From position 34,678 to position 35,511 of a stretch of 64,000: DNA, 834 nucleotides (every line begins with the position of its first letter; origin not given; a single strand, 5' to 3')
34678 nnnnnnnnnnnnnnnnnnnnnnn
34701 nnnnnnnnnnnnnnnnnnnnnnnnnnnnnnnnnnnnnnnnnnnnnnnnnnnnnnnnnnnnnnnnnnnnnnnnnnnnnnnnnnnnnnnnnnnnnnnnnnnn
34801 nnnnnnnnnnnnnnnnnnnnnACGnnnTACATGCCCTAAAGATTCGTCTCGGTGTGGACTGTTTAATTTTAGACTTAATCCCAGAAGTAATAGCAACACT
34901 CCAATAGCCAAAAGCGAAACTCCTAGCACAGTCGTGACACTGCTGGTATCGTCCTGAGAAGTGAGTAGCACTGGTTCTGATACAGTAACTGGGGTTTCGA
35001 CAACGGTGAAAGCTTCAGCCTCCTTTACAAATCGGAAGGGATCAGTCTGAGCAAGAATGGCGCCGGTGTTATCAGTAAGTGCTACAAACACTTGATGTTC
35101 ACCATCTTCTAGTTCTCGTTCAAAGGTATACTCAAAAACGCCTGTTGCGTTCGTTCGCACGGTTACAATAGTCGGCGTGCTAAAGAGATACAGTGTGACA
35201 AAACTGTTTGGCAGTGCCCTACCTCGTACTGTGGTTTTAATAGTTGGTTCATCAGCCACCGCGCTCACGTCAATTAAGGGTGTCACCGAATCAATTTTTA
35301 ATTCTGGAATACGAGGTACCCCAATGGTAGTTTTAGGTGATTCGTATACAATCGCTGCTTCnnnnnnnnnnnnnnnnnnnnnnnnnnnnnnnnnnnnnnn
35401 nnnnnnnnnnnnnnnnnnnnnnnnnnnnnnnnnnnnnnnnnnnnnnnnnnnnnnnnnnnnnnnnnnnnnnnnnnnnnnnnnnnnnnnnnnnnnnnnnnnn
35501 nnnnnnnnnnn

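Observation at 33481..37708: Two-component system wrapped around a lysine-rich Ca-binding surface protein, inserted between uvrA-uvrC and uvrB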

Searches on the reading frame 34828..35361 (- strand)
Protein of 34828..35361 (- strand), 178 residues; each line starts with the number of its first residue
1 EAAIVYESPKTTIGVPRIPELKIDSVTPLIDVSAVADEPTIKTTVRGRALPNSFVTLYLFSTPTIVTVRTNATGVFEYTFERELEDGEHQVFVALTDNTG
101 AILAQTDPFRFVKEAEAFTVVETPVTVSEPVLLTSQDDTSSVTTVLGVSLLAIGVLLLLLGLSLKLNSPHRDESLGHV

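Call 17: find_related_loci(query=A4, collection=metagenome_contigs, flank=10000)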
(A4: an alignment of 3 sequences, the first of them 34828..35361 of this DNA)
Query A4 (178 aa) in metagenome_contigs; peptide patterns used: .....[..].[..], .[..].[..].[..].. (x = any residue, [..] = any of these).
600 stretches matched a pattern (row limit reached: there are more); 35 encode a relative of the query (tblastn E <= 1e-3); 35 distinct loci.
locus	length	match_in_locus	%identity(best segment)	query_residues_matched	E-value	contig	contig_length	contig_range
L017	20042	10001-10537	47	1-178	2e-51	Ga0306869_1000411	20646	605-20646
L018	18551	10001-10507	51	1-165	3e-51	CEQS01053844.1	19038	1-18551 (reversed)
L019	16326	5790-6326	47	1-178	1e-51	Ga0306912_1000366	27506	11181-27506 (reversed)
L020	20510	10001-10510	55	1-170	2e-50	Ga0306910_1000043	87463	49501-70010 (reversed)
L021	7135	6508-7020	50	1-169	2e-49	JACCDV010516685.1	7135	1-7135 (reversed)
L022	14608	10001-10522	55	1-170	4e-49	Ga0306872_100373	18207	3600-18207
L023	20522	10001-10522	55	1-170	6e-49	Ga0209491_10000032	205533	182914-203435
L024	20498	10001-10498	48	1-165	1e-48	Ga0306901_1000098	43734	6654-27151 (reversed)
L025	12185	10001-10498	49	1-165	1e-48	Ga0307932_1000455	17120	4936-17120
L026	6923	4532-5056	53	1-171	1e-47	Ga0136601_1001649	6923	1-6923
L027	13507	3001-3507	52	1-169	7e-47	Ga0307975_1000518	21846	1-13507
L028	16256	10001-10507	52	1-169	8e-47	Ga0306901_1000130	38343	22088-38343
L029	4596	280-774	49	1-165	2e-46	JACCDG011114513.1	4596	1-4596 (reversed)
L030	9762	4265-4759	45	1-169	3e-45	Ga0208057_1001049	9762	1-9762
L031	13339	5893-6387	53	1-169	1e-44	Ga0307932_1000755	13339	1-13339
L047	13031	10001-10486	36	5-168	3e-22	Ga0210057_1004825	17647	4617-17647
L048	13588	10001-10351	39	7-122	8e-19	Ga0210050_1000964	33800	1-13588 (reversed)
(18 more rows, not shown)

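Call 18: find_homologous_proteins(query=A4)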
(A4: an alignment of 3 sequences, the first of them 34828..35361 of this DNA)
Query A4 (3 sequences) (178 aa, profile of the alignment): 84 proteins with E <= 0.001 among 8000 candidates.
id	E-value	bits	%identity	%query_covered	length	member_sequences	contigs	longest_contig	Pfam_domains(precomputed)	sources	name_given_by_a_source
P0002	2.5e-80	286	56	96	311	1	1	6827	PF18884.6,PF19077.7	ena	-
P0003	5.5e-70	253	52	87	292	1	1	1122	PF18884.6,PF19077.7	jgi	jgi:hypothetical protein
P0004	1.3e-64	235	48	97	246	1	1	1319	PF18884.6,PF19077.7,PF17936.8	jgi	-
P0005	2.8e-64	234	51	92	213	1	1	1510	PF18884.6,PF19077.7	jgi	-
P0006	2.7e-63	231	52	96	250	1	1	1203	PF18884.6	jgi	jgi:hypothetical protein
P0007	3.4e-62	227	45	93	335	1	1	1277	PF18884.6,PF19077.7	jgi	jgi:hypothetical protein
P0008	8.3e-62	226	48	97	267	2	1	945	PF19077.7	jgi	jgi:hypothetical protein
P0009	1.3e-61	225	49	93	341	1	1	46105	PF18884.6,PF19077.7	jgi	jgi:hypothetical protein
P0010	1.5e-61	225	57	69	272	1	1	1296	PF18884.6,PF19077.7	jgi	jgi:hypothetical protein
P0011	3.3e-61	224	58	67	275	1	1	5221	PF18884.6,PF19077.7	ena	-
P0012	3.6e-61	224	59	67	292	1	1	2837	PF18884.6,PF19077.7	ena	-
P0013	1.4e-60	222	49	93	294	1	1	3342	PF19077.7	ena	-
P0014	1.5e-60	222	50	93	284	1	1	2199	PF18884.6,PF19077.7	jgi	-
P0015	3.9e-60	221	52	68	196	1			PF19077.7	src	-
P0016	1.6e-59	219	48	92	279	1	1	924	PF19077.7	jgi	jgi:hypothetical protein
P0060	2.0e-28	117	47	66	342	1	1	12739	PF18884.6,PF19077.7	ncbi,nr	ncbi:MAG: hypothetical protein A2Z52_01880 [Candidatus Moranbacteria bacterium RBG_19FT_COMBO_42_6]|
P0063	8.1e-28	115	43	66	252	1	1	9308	PF18884.6,PF19077.7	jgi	jgi:hypothetical protein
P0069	2.5e-25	107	32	89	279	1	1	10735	PF18884.6,PF19077.7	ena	-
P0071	8.9e-25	105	36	73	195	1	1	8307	PF19077.7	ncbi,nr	ncbi:hypothetical protein KKH35_00675, partial [Patescibacteria group bacterium]|nr:hypothetical pro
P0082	7.6e-22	96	42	62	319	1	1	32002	PF19077.7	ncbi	-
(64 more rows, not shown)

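Call 23: search_protein_families(library=pfam, proteins=[L047:2263-3531:+, L047:3926-5140:+, L047:5142-5939:+, L047:5987-6544:-, L047:6993-7355:+, L047:7508-10510:+, L047:10510-11892:+, L048:6909-7292:+, L048:12142-13404:+, L048:3348-4676:+], max_evalue=0.001)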
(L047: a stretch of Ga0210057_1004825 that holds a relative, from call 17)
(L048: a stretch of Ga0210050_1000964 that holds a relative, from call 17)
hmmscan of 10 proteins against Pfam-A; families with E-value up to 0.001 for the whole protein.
L047:2263-3531:+ (422 aa): 2 families
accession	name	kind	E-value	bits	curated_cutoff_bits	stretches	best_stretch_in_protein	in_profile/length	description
PF13660.11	DUF4147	-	5.3e-56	190.1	23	1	20-241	2-223/234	Domain of unknown function (DUF4147)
PF05161.18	MOFRL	-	8.9e-18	64.9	28.3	1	311-414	2-106/106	MOFRL family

L047:3926-5140:+ (404 aa): 3 families
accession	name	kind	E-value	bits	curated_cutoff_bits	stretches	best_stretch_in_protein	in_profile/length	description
PF00113.28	Enolase_C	-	2.2e-67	227.9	21.5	1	141-401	5-277/296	Enolase, C-terminal TIM barrel domain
PF03952.21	Enolase_N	-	1.2e-39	136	35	1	4-128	1-131/131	Enolase, N-terminal domain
PF13378.12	MR_MLE_C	-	1.7e-07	31.6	29.4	1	194-358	15-153/219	Enolase C-terminal domain-like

L047:5142-5939:+ (265 aa): 1 family
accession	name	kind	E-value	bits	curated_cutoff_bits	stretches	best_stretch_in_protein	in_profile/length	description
PF00224.27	PK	-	1.3e-69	235.2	30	2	88-243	173-328/328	Pyruvate kinase, barrel domain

L047:5987-6544:- (185 aa): 1 family
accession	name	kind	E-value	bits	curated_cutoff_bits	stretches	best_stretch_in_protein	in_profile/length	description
PF07352.17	Phage_Mu_Gam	-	8e-33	113.9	28.3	1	17-163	2-149/149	Bacteriophage Mu Gam like protein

L047:6993-7355:+ (120 aa): 2 families
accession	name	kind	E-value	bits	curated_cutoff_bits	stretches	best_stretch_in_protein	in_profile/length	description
PF23477.1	zf_Tbcl_2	-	5.4e-14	52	27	2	87-118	7-37/37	Probable treble clef zinc finger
PF01780.25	Ribosomal_L37ae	-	0.00069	20.1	21.9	0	75-111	41-77/85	Ribosomal L37ae protein family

L047:7508-10510:+ (1000 aa): 3 families
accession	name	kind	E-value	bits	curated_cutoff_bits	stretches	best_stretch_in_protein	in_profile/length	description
PF18884.5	TSP3_bac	-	5.1e-12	45.8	25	1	770-791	1-22/22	Bacterial TSP3 repeat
PF16403.11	Bact_surface_Ig-like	-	1.6e-07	31.7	27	1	148-227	1-71/71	Bacterial surface protein, Ig-like domain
PF19077.6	Big_13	-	3.4e-07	31.1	27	1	858-934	17-95/102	Bacterial Ig-like domain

L047:10510-11892:+ (460 aa): 2 families
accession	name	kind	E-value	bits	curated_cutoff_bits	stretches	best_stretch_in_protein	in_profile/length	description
PF02518.31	HATPase_c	-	7.9e-26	91.1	26.4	1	347-458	2-110/111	Histidine kinase-, DNA gyrase B-, and HSP90-like ATPase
PF00512.31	HisKA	-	1.6e-20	73.3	26.9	1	231-299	1-66/66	His Kinase A (phospho-acceptor) domain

L048:6909-7292:+ (127 aa): 1 family
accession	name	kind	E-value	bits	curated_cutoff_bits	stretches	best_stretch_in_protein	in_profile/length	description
PF23477.1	zf_Tbcl_2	-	3.2e-14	52.8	27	2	41-73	5-36/37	Probable treble clef zinc finger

L048:12142-13404:+ (420 aa): 1 family
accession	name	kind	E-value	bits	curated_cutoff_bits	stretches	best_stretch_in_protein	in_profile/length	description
PF06283.17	ThuA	-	0.00033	21.4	33.4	1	246-354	43-145/209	Trehalose utilisation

L048:3348-4676:+ (442 aa): 2 families
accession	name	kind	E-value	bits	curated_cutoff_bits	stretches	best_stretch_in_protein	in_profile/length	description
PF13660.11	DUF4147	-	5.8e-58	196.6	23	1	40-261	2-223/234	Domain of unknown function (DUF4147)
PF05161.18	MOFRL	-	2.4e-18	66.7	28.3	1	331-434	2-106/106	MOFRL family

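Call 24: find_encoding_contigs(protein=P0009, flank=6000, max_places=2)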
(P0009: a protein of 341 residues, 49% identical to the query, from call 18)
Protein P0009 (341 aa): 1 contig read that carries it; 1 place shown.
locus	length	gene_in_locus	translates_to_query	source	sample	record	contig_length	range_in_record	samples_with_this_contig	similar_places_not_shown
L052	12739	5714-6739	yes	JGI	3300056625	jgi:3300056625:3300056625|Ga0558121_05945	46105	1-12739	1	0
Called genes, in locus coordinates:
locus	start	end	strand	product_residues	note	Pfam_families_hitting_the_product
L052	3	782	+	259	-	?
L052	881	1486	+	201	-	-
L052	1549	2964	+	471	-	PF04851:ResIII, PF17757:UvrB_inter, PF27431:UvrB_3rd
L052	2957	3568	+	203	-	PF00271:Helicase_C, PF12344:UvrB, PF02151:UVR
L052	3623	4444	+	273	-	PF00072:Response_reg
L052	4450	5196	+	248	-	-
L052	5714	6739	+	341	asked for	PF18884:TSP3_bac (faint), PF19077:Big_13 (weak)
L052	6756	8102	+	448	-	PF00512:HisKA, PF02518:HATPase_c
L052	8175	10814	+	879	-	PF02463:SMC_N (faint), PF13191:AAA_16 (faint), PF13555:AAA_29 (faint), PF20703:nSTAND1 (faint), PF00005:ABC_tran (faint), PF13175:AAA_15 (faint), PF13304:AAA_21 (faint), PF17760:UvrA_inter, +1 more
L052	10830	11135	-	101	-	-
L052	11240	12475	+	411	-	PF01541:GIY-YIG, PF08459:UvrC_RNaseH_dom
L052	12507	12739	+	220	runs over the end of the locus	PF03721:UDPG_MGDP_dh_N, PF00984:UDPG_MGDP_dh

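Call 25: find_encoding_contigs(protein=P0082, flank=6000, max_places=2)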
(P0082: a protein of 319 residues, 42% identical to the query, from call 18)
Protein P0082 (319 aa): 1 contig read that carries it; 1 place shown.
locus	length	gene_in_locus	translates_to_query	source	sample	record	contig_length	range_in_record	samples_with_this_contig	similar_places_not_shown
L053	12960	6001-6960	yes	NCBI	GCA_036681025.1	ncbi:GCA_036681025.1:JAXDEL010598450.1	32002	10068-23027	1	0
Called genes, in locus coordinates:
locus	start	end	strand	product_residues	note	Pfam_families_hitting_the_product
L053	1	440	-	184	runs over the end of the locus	PF01944:SpoIIM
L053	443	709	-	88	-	-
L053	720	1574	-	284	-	-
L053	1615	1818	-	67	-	-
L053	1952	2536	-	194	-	PF12836:HHH_3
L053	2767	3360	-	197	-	PF23471:Cap15_TM (weak), PF18153:Cap15_CD_rec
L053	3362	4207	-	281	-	PF26305:CD_NTase_C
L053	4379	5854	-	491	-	PF01743:PolyA_pol, PF12627:PolyA_pol_RNAbd, PF01966:HD, PF13735:tRNA_NucTran2_2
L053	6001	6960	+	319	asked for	PF19077:Big_13 (weak)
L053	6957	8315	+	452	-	PF00512:HisKA, PF02518:HATPase_c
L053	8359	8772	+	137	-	PF18895:T4SS_pilin (weak)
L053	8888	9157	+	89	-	PF00312:Ribosomal_S15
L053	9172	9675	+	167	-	PF01936:NYN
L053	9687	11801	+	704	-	PF01138:RNase_PH, PF03725:RNase_PH_C, PF03726:PNPase, PF01138:RNase_PH, PF00013:KH_1, PF22675:KH-I_KHDC4-BBP (weak), PF00575:S1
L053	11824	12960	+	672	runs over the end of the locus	-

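Call 26: find_encoding_contigs(protein=P0060, flank=6000, max_places=2)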
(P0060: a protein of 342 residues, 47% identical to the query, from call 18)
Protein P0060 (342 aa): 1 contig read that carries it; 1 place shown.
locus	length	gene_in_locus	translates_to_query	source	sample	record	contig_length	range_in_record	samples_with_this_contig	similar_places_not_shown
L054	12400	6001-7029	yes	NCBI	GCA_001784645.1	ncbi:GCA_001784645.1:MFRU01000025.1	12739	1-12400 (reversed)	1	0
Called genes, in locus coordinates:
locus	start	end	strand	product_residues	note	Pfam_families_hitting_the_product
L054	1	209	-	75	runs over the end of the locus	-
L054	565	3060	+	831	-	PF02861:Clp_N, PF00004:AAA, PF17871:AAA_lid_9, PF00158:Sigma54_activat (weak), PF00004:AAA, PF07724:AAA_2, PF07728:AAA_5, PF10431:ClpB_D2-small, +7 more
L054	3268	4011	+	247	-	PF00156:Pribosyltran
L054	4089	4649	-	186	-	-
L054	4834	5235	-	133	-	PF01741:MscL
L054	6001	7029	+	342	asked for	PF18884:TSP3_bac (faint), PF19077:Big_13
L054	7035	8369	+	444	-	PF00512:HisKA, PF02518:HATPase_c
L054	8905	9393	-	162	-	PF03358:FMN_red (weak), PF12641:Flavodoxin_3 (faint), PF12682:Flavodoxin_4, PF12724:Flavodoxin_5 (weak)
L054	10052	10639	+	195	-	-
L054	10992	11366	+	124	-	PF01258:zf-dskA_traR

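Call 49: search_protein_representatives(protein=window:34828-35361:-)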
Query: 178 residues. Proteins with E-value up to 0.001 (for the whole library): 2388; up to 1e-10: 1490; up to 1e-30: 283. The best 150 are listed.
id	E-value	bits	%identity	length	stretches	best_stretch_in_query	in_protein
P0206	8.0e-86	302.1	30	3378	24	42-142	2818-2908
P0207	4.2e-79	280.3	32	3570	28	21-107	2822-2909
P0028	2.9e-62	225.5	100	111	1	68-178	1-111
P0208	9.0e-57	207.7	29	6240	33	43-116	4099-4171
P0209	4.0e-52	192.6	27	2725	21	41-144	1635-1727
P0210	9.2e-51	188.2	58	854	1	1-170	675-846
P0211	1.6e-50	187.4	56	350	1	1-171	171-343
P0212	3.9e-50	186.1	54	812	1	1-170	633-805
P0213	1.5e-49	184.2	59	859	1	1-173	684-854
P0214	3.4e-49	183.1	56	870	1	1-171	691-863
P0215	3.3e-48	179.8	55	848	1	1-173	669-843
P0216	5.2e-48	179.2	27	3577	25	35-121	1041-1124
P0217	7.9e-48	178.6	56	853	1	1-170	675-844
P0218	1.1e-47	178.2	55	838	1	1-170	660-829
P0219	1.8e-47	177.5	54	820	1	1-170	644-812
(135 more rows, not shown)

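Call 52: find_encoding_contigs(protein=P0069, flank=5000, max_places=1)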
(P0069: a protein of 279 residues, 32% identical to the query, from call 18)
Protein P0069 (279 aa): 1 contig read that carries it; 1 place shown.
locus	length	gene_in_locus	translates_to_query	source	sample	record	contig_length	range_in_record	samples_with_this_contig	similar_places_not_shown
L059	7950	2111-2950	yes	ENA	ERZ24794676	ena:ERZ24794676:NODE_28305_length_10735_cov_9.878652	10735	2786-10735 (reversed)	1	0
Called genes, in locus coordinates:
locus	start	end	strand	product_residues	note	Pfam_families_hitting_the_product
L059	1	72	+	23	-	?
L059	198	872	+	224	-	PF12686:DUF3800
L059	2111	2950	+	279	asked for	PF18884:TSP3_bac (faint), PF19077:Big_13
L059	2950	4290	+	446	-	PF00512:HisKA, PF02518:HATPase_c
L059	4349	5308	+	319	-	PF00389:2-Hacid_dh, PF02826:2-Hacid_dh_C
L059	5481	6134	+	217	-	PF13462:Thioredoxin_4, PF01323:DSBA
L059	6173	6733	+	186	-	-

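Call 53: find_encoding_contigs(protein=P0063, flank=5000, max_places=1)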
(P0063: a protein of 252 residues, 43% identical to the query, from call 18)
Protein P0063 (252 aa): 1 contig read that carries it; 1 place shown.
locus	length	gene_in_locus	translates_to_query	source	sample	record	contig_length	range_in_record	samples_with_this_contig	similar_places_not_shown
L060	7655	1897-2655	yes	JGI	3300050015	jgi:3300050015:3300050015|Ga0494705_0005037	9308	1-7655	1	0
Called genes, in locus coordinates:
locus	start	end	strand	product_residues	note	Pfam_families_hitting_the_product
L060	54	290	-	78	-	-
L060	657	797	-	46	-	-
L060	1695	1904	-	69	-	-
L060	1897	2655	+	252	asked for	PF18884:TSP3_bac (faint), PF19077:Big_13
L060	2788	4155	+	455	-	PF00512:HisKA, PF02518:HATPase_c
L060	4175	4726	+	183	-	PF04191:PEMT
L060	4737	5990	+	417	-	PF00293:NUDIX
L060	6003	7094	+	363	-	PF13651:EcoRI_methylase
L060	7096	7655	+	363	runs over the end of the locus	PF03235:GmrSD_N, PF01844:HNH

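Call 54: find_encoding_contigs(protein=P0071, flank=5000, max_places=1)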
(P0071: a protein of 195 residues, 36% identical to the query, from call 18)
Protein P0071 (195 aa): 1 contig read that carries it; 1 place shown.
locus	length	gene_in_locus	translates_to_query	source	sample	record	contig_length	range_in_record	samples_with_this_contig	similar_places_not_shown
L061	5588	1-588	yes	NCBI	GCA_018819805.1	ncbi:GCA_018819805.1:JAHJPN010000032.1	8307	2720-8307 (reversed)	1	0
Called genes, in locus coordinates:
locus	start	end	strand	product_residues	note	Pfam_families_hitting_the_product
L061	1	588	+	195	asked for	PF19077:Big_13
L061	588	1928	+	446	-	PF00512:HisKA, PF02518:HATPase_c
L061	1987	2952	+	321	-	PF00389:2-Hacid_dh, PF02826:2-Hacid_dh_C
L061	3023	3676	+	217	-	PF13462:Thioredoxin_4, PF01323:DSBA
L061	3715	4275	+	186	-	-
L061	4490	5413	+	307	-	PF13534:Fer4_17 (faint), PF14697:Fer4_21 (faint), PF12797:Fer4_2 (faint), PF17179:Fer4_22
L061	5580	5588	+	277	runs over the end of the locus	PF00970:FAD_binding_6 (weak), PF00175:NAD_binding_1, PF10418:DHODB_Fe-S_bind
